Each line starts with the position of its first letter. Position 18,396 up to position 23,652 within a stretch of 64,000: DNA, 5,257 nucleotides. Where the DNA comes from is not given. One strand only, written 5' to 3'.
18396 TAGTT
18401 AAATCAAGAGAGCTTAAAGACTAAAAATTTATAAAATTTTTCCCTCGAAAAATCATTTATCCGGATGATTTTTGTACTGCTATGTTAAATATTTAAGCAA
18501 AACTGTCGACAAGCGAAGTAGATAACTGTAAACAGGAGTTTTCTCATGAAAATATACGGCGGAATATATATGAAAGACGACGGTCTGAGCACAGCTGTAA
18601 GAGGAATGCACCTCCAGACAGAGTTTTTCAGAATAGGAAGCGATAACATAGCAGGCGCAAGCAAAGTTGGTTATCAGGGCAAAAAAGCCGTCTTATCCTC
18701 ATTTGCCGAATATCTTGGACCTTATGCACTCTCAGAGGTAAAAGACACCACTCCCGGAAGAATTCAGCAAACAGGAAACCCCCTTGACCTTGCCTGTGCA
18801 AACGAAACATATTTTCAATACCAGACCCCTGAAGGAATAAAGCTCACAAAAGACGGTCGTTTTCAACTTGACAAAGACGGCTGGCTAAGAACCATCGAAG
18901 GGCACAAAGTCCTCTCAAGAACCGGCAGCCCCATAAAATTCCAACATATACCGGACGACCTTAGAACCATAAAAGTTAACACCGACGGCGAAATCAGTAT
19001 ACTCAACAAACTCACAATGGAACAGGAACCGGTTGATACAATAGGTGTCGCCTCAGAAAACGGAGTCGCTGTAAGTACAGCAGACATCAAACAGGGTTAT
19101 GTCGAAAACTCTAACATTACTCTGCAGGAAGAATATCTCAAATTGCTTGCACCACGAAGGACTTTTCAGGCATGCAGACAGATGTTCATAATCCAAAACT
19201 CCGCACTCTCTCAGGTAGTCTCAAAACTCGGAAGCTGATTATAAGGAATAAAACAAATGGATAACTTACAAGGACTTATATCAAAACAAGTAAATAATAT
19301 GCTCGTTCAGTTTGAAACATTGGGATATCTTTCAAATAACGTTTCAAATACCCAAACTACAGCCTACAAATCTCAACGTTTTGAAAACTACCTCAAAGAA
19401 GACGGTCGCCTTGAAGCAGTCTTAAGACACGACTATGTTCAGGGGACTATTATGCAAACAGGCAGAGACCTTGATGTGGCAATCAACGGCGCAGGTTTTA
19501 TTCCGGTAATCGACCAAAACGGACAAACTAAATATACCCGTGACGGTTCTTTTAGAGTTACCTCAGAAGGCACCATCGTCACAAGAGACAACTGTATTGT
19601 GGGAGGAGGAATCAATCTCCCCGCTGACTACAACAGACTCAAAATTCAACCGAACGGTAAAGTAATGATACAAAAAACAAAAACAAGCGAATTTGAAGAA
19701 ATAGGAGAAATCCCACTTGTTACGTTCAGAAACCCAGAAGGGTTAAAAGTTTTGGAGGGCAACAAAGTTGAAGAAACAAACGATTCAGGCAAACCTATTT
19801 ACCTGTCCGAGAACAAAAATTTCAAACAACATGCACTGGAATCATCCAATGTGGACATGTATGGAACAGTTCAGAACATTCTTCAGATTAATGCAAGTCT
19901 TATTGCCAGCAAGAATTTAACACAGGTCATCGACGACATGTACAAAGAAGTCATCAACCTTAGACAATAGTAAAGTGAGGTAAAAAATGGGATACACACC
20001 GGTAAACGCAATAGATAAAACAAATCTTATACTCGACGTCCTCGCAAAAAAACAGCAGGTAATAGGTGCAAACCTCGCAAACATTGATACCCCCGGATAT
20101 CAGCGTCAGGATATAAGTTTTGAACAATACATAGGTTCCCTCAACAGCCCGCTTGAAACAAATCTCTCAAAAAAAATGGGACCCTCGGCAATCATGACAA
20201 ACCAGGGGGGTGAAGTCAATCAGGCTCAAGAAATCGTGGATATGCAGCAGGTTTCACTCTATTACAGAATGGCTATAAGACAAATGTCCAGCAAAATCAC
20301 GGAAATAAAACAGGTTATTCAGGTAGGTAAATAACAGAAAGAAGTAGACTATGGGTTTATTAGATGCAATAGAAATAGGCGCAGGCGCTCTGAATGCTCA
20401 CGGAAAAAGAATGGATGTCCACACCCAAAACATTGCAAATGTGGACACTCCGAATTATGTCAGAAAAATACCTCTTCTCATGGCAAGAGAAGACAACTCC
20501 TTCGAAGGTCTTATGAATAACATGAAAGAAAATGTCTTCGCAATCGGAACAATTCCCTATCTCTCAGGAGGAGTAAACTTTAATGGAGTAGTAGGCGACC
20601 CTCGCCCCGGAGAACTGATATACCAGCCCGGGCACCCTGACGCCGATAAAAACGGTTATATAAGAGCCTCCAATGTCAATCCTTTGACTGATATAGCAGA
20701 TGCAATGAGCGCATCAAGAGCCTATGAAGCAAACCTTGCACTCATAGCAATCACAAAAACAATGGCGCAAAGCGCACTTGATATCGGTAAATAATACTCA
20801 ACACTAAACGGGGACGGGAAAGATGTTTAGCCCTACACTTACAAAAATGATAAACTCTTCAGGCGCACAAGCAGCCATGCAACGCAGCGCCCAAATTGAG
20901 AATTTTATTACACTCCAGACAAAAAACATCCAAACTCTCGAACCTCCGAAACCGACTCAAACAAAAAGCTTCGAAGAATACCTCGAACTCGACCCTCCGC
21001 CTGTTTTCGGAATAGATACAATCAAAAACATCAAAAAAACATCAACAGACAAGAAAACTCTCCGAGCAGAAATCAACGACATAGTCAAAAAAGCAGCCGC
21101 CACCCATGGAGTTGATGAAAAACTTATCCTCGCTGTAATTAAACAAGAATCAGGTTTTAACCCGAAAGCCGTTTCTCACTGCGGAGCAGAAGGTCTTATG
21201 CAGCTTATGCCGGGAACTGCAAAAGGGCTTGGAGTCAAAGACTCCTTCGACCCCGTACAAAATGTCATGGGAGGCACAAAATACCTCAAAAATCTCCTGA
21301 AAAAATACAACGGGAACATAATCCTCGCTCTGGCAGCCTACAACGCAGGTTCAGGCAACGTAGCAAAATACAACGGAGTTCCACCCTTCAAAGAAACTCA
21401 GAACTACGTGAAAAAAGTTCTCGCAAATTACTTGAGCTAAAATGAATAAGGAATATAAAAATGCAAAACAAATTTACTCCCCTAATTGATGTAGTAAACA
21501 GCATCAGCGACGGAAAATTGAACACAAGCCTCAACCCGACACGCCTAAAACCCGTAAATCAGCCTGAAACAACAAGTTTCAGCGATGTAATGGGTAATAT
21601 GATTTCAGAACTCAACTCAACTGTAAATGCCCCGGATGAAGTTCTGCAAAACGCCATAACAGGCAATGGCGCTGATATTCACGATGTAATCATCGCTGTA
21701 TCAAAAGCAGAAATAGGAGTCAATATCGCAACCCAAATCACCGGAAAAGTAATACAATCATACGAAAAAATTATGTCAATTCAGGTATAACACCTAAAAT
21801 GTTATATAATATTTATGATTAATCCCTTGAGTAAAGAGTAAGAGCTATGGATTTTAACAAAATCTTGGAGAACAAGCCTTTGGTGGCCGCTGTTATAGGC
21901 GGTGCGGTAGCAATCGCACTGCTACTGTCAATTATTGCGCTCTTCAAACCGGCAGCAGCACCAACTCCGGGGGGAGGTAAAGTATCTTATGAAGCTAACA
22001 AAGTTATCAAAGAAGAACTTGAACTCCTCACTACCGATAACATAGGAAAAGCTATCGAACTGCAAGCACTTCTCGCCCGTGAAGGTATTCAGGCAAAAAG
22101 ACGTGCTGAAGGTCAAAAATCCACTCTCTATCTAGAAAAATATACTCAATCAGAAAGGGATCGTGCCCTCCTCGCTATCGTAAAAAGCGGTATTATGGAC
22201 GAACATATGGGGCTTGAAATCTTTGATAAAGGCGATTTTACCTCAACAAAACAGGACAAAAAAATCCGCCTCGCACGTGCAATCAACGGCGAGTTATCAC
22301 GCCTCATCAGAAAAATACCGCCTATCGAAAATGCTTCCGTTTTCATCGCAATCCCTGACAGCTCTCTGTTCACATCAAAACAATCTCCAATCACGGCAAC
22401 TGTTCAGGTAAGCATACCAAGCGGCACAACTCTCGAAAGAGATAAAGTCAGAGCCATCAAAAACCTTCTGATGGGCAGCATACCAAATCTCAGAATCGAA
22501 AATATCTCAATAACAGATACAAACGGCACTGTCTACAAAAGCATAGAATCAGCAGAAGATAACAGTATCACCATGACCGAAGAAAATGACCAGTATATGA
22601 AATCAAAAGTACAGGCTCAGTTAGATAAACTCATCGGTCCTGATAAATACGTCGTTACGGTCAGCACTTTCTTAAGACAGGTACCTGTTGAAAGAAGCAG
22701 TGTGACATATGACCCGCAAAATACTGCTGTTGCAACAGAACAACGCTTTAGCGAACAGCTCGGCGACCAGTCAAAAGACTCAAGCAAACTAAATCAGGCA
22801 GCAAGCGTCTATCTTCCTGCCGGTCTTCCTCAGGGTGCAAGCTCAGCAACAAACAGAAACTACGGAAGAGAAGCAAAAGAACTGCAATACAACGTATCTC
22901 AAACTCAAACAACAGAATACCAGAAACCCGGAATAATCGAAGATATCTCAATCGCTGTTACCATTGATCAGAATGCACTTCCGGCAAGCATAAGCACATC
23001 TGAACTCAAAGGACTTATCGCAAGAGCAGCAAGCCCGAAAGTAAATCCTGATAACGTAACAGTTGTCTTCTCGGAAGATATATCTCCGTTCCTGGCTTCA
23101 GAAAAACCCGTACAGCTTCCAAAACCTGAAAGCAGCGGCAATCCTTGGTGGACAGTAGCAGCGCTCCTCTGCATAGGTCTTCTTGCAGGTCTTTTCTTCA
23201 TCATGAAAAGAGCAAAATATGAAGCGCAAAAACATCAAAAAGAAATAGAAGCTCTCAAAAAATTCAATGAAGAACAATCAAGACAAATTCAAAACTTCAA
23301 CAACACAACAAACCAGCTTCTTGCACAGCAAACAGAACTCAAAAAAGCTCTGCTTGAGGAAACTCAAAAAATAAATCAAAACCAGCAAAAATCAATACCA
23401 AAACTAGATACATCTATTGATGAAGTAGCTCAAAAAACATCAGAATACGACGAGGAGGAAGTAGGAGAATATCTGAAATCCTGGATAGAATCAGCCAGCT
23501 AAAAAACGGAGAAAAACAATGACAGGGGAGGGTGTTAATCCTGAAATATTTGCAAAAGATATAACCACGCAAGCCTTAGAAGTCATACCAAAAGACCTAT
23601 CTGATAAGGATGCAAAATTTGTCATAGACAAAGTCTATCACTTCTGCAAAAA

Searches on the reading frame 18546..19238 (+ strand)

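Call 20: search_protein_families(library=pfam, proteins=[window:18546-19238:+], max_evalue=1)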
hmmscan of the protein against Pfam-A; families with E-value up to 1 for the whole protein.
window:18546-19238:+ (230 aa): 3 families
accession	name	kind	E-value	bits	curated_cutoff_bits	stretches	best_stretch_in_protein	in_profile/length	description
PF22692.1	LlgE_F_G_D1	-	6.9e-10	39.4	27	1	87-151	5-63/64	Flagellar hook protein FlgE/F/G D1 domain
PF06429.18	Flg_bbr_C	-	0.055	13.4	23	1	182-214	1-33/46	Flagellar basal body rod FlgEFG protein C-terminal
PF08758.17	Cadherin_pro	-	0.2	12.3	23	0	133-165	40-71/90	Cadherin prodomain like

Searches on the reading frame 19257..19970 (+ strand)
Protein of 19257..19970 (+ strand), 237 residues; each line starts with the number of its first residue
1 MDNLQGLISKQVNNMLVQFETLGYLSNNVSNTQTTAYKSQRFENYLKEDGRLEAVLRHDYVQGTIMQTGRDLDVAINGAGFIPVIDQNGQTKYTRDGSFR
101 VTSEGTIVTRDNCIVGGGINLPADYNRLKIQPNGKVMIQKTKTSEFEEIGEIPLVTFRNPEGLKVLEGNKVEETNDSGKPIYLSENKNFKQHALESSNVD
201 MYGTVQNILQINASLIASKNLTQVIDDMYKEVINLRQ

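Call 20: search_protein_families(library=pfam, proteins=[window:19257-19970:+], max_evalue=1)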
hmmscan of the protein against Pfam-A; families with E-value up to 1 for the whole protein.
window:19257-19970:+ (237 aa): 2 families
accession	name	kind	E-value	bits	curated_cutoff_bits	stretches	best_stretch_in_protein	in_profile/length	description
PF22692.1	LlgE_F_G_D1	-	5.4e-18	65.4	27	1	75-137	1-63/64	Flagellar hook protein FlgE/F/G D1 domain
PF06429.18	Flg_bbr_C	-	0.041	13.8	23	1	191-235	2-46/46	Flagellar basal body rod FlgEFG protein C-terminal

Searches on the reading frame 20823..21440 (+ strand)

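Call 3: search_protein_families(library=pfam, proteins=[window:20823-21440:+], max_evalue=10)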
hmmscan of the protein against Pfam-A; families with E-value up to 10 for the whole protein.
window:20823-21440:+ (205 aa): 6 families
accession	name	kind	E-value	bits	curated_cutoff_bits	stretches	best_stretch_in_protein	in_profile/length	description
PF01464.25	SLT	-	1.3e-34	118.7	21.3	1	87-195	2-116/117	Transglycosylase SLT domain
PF18013.6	Phage_lysozyme2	-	0.00093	19.8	28.2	1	102-136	23-61/140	Phage tail lysozyme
PF19489.4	SLT_4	-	0.0026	17.9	27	1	84-119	34-69/184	Transglycosylase SLT domain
PF13406.11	SLT_2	-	0.0041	16.8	24.3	1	78-112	67-101/292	Transglycosylase SLT domain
PF13702.11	Lysozyme_like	-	0.0072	16.3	25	1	86-202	9-123/165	Lysozyme-like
PF10073.14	GapR_DNA-bd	-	0.088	12.9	22.6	1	67-108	9-49/72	GapR-like, DNA-binding domain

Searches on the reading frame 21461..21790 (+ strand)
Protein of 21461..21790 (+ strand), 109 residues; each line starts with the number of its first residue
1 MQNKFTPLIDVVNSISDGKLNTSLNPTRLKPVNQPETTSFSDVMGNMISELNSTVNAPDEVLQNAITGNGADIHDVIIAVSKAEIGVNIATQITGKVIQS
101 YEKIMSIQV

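Call 3: search_protein_families(library=pfam, proteins=[window:21461-21790:+], max_evalue=10)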
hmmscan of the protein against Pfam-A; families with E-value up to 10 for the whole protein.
window:21461-21790:+ (109 aa): 2 families
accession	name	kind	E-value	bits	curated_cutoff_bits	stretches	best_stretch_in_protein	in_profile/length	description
PF02049.23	FliE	-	1.2e-17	64.2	22.4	1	32-109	12-89/89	Flagellar hook-basal body complex protein FliE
PF17001.10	T3SS_basalb_I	-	0.0043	17.9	32.4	1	32-108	13-94/94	Type III secretion basal body protein I, YscI, HrpB, PscI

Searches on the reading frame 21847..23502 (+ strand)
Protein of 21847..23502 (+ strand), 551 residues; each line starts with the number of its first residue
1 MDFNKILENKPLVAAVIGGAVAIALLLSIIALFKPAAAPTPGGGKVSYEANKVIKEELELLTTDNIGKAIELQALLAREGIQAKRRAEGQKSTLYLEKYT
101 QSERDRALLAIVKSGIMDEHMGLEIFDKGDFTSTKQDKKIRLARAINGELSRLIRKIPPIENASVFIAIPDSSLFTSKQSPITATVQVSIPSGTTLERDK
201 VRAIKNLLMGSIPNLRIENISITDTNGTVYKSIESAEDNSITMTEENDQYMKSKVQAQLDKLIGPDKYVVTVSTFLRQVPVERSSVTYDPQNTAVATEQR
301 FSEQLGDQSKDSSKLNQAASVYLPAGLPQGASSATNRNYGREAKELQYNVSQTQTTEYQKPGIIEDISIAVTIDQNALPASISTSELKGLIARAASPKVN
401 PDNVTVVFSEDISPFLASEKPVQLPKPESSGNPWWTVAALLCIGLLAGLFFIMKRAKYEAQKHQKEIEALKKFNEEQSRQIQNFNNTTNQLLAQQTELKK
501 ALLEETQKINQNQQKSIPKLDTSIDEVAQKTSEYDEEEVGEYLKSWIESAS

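Call 3: search_protein_families(library=pfam, proteins=[window:21847-23502:+], max_evalue=10)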
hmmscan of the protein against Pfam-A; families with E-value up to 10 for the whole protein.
window:21847-23502:+ (551 aa): 12 families
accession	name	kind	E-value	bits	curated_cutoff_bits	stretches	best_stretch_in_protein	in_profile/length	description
PF01514.23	YscJ_FliF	-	5e-33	114.9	24.4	1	62-230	11-177/179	Secretory protein of YscJ/FliF family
PF08345.17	YscJ_FliF_C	-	1.1e-13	52.4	23.8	1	259-406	1-142/147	Flagellar M-ring protein C-terminal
PF14662.11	KASH_CCD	-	0.0013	19.2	43.3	2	208-256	6-53/191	Coiled-coil region of CCDC155 or KASH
PF14316.11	DUF4381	-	0.0019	19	27.2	1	434-485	21-73/145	Domain of unknown function (DUF4381)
PF08391.16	Ly49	-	0.077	13.9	31.5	1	439-533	12-103/119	Ly49-like protein, N-terminal region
PF00499.25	Oxidored_q3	-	0.084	13.1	33.2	1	426-469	67-99/146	NADH-ubiquinone/plastoquinone oxidoreductase chain 6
PF06295.17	ZapG-like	-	0.1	13.1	33.5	1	440-512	4-78/123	Z-ring associated protein G-like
PF13786.12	DUF4179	-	0.95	10.4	30.1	1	434-489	8-64/94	Domain of unknown function (DUF4179)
PF12644.12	DUF3782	-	1.1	10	24.4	0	202-231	48-76/78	Protein of unknown function (DUF3782)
PF06305.16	LapA_dom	-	1.7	9.1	28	1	439-472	25-61/64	Lipopolysaccharide assembly protein A domain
PF24555.1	CC4_CEP85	-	3.4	8.6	27.3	0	458-537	2-80/85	Centrosomal protein of 85 kDa-like, CC4 coiled-coil domain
PF14197.11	Cep57_CLD_2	-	5.7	7.5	27.1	1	454-505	13-64/67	Centrosome localisation domain of PPC89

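Call 63: find_homologous_proteins(query=window:21847-23502:+, max_evalue=0.001)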
Query window:21847-23502:+ (551 aa): 2911 proteins with E <= 0.001 among 8000 candidates; the best 120 are listed.
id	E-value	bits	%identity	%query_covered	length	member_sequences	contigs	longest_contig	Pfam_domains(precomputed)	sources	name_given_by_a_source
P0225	0.0e+0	1175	100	100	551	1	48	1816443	PF08345.18,PF01514.24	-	-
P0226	0.0e+0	1169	100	100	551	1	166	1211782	PF08345.18,PF01514.24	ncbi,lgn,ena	-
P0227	0.0e+0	1168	100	100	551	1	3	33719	PF08345.18,PF01514.24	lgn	-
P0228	0.0e+0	1168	100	100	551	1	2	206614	PF08345.18,PF01514.24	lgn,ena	-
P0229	0.0e+0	1167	100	100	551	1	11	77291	PF08345.18,PF01514.24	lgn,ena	-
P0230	0.0e+0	1167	100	100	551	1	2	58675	PF08345.18,PF01514.24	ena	-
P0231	0.0e+0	1166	99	100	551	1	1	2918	PF08345.18,PF01514.24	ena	-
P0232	0.0e+0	1166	100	100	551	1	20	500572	PF08345.18,PF01514.24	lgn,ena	-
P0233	0.0e+0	1166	100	100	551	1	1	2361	PF08345.18,PF01514.24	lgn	-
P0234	0.0e+0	1165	99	100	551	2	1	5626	PF08345.18,PF01514.24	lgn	-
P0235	0.0e+0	1165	99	100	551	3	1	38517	PF08345.18,PF01514.24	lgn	-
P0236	0.0e+0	1164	99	100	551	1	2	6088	PF08345.18,PF01514.24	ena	-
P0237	0.0e+0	1164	99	100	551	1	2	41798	PF08345.18,PF01514.24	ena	-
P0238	0.0e+0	1162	99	100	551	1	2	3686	PF08345.18,PF01514.24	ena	-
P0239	0.0e+0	1160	98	100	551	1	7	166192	PF08345.18,PF01514.24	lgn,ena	-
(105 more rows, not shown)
